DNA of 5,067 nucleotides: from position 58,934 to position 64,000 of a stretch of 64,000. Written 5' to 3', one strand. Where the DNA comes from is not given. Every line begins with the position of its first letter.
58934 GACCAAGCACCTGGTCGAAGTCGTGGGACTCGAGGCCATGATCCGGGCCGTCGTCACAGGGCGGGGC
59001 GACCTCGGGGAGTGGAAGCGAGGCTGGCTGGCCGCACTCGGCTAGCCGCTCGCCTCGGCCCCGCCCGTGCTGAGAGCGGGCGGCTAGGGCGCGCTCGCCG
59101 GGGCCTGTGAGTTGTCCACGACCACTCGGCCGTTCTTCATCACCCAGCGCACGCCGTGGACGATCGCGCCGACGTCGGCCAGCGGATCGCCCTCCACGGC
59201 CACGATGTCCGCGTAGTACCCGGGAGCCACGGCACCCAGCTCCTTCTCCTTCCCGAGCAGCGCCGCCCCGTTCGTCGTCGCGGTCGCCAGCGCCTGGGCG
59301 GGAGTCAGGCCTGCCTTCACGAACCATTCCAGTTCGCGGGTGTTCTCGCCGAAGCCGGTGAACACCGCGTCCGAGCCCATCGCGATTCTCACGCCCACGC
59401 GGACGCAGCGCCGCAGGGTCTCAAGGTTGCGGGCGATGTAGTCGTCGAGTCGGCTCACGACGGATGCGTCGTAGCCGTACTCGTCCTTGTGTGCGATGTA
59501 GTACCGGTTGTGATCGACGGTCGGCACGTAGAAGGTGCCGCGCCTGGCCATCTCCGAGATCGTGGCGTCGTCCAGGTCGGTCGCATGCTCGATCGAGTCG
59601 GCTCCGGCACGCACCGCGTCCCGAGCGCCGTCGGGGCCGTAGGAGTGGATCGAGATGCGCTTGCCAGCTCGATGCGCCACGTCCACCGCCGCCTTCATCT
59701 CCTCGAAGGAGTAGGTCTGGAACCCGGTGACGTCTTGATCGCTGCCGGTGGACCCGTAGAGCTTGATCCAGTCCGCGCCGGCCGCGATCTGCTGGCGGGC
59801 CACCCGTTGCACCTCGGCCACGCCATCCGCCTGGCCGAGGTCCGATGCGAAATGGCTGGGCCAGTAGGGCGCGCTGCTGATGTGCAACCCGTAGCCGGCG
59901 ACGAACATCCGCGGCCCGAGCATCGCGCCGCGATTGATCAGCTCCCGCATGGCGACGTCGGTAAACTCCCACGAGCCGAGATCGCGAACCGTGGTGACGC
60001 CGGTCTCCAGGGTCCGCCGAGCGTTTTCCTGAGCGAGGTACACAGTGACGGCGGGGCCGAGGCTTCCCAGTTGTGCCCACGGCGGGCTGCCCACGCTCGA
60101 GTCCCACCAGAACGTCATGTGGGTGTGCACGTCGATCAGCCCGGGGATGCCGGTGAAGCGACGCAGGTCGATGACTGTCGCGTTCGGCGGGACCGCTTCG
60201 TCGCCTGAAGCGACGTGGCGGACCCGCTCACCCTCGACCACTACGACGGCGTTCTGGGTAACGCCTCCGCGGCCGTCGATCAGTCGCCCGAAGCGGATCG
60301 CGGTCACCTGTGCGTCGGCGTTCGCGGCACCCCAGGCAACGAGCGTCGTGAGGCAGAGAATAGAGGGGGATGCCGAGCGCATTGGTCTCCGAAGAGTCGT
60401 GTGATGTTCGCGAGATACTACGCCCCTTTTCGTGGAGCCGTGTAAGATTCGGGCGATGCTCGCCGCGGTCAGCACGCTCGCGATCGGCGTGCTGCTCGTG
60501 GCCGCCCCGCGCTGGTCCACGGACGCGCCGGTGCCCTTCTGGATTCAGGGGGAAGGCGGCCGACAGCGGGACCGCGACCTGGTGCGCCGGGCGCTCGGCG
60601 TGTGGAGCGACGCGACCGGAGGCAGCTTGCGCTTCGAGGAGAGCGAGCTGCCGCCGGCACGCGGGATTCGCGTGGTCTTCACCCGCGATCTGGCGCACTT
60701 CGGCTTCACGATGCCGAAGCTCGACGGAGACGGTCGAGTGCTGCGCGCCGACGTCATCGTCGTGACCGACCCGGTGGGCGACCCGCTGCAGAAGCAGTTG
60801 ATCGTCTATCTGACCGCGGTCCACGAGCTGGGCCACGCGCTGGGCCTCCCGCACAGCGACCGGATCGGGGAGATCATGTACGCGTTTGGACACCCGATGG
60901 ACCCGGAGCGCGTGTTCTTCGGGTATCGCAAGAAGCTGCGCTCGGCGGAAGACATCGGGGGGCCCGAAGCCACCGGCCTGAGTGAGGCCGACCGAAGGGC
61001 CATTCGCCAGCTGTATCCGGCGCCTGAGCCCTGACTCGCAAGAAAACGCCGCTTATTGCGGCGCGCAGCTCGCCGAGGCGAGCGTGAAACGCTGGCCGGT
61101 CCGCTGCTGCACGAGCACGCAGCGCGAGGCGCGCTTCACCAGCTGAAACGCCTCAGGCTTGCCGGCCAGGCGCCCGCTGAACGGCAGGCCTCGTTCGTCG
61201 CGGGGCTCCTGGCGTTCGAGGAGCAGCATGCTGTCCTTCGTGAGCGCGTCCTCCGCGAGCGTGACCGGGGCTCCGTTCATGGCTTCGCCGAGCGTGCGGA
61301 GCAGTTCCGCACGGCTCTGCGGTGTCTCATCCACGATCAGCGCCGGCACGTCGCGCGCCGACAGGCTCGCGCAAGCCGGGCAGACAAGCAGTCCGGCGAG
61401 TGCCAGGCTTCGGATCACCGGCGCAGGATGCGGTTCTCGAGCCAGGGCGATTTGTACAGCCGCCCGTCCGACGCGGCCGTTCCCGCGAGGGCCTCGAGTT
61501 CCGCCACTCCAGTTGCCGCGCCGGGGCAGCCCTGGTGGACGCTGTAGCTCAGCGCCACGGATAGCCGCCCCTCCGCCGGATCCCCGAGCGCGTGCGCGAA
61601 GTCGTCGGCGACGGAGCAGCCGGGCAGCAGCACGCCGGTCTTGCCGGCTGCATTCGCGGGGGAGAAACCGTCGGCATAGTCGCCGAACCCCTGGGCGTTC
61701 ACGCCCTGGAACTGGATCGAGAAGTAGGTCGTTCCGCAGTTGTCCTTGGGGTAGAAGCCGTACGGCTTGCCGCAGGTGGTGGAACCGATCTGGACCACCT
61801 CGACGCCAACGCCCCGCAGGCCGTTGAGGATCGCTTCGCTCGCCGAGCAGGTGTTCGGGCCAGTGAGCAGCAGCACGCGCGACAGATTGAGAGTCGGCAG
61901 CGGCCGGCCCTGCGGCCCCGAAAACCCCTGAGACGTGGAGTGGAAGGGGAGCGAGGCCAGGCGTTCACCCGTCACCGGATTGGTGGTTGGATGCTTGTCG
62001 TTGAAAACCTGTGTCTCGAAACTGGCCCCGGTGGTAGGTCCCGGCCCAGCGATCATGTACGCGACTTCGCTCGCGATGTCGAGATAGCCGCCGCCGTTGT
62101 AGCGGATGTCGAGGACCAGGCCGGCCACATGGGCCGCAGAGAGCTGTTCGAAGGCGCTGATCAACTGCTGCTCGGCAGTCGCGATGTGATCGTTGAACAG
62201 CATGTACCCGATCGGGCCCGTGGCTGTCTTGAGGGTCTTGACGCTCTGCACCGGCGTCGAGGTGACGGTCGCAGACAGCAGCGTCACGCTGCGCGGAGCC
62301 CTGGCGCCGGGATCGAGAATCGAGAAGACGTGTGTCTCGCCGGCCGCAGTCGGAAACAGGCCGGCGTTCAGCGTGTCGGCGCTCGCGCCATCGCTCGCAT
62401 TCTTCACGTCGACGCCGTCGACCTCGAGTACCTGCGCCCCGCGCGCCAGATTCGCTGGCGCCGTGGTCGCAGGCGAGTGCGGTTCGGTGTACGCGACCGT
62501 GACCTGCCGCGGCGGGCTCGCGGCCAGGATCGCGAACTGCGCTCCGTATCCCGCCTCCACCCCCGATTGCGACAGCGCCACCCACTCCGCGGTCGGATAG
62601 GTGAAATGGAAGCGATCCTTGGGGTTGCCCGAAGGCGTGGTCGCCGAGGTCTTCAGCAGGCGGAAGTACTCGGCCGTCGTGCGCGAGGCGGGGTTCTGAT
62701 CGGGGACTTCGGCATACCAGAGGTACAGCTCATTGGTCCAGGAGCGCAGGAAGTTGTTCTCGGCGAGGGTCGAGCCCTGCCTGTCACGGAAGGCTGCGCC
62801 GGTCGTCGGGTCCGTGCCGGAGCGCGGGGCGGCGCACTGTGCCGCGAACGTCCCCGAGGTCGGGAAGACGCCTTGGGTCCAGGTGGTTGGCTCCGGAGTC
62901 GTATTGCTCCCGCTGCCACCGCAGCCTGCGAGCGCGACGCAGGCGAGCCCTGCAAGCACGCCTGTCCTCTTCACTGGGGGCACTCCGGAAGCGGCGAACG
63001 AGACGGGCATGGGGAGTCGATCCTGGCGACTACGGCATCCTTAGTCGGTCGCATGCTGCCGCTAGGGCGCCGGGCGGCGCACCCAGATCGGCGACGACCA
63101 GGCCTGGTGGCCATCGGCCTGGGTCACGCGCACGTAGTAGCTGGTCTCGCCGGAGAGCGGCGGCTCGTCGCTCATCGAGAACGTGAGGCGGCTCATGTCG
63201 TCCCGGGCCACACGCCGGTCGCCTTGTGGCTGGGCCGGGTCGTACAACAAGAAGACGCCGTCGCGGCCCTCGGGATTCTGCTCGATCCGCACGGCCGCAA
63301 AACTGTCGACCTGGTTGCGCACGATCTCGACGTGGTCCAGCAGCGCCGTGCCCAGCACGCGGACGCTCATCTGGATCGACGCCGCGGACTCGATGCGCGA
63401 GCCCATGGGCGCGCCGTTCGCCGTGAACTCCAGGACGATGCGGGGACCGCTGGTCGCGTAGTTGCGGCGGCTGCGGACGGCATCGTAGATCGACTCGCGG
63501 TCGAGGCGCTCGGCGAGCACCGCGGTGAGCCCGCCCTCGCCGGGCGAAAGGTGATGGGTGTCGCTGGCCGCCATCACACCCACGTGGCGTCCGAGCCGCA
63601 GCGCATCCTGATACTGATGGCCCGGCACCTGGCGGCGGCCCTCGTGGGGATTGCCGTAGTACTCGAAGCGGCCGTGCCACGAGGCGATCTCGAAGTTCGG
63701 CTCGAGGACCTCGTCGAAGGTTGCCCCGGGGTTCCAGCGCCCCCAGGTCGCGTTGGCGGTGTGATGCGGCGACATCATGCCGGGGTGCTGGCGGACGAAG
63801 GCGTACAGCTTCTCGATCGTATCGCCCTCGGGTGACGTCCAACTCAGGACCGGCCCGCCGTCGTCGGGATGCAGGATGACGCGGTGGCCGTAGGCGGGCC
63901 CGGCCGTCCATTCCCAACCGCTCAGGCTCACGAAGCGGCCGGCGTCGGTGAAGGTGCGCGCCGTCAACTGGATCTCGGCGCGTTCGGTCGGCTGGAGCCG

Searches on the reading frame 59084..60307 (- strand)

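Call 54: search_protein_families(library=pfam, max_evalue=0.00001, proteins=[window:59084-60307:-])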
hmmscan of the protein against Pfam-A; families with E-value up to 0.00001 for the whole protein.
window:59084-60307:- (407 aa): 2 families
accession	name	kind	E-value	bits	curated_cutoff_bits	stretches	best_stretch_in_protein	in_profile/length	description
PF01979.26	Amidohydro_1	-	2.5e-46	159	25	1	54-396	3-345/345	Amidohydrolase family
PF07969.17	Amidohydro_3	-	9.6e-20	71.9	29.7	1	187-397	245-472/472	Amidohydrolase family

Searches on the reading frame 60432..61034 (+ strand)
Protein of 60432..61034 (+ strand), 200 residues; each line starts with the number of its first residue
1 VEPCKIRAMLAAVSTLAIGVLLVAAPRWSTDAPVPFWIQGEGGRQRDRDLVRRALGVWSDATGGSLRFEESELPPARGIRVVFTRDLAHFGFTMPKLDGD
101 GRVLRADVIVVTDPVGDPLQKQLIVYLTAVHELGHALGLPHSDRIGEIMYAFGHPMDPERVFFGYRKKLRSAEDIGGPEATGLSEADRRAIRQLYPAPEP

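Call 54: search_protein_families(library=pfam, max_evalue=0.00001, proteins=[window:60432-61034:+])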
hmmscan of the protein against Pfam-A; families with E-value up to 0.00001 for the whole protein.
window:60432-61034:+ (200 aa): 1 family
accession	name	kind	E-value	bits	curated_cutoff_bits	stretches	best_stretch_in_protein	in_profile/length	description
PF00413.30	Peptidase_M10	-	4.7e-12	46.5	24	1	45-156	21-139/159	Matrixin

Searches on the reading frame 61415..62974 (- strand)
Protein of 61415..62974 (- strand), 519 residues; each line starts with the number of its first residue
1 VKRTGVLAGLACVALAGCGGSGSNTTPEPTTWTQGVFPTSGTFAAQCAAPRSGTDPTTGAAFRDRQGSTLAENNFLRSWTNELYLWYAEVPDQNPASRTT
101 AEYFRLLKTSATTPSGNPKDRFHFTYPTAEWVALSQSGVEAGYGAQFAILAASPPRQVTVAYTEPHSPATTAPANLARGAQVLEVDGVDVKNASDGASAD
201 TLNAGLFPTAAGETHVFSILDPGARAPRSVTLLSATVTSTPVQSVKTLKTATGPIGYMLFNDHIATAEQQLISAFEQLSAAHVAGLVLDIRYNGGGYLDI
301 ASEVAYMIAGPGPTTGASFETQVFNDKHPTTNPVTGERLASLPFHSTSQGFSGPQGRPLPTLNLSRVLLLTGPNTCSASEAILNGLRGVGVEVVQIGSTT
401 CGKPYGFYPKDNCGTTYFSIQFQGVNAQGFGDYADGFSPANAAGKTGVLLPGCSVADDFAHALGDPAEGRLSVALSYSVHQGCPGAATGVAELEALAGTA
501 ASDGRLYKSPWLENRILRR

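Call 54: search_protein_families(library=pfam, max_evalue=0.00001, proteins=[window:61415-62974:-])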
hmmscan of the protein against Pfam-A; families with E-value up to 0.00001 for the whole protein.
window:61415-62974:- (519 aa): 1 family
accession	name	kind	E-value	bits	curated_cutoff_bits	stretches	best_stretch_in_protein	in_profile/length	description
PF03572.23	Peptidase_S41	-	2.3e-13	50.5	24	1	255-403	2-124/165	Peptidase family S41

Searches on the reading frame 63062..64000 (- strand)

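Call 54: search_protein_families(library=pfam, max_evalue=0.00001, proteins=[window:63062-64000:-])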
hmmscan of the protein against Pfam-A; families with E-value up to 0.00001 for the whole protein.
window:63062-64000:- (312 aa): 1 family
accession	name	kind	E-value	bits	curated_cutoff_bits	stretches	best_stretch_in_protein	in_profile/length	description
PF12228.14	DUF3604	-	9.3e-16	57.8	20.4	1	145-194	367-416/591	Protein of unknown function (DUF3604)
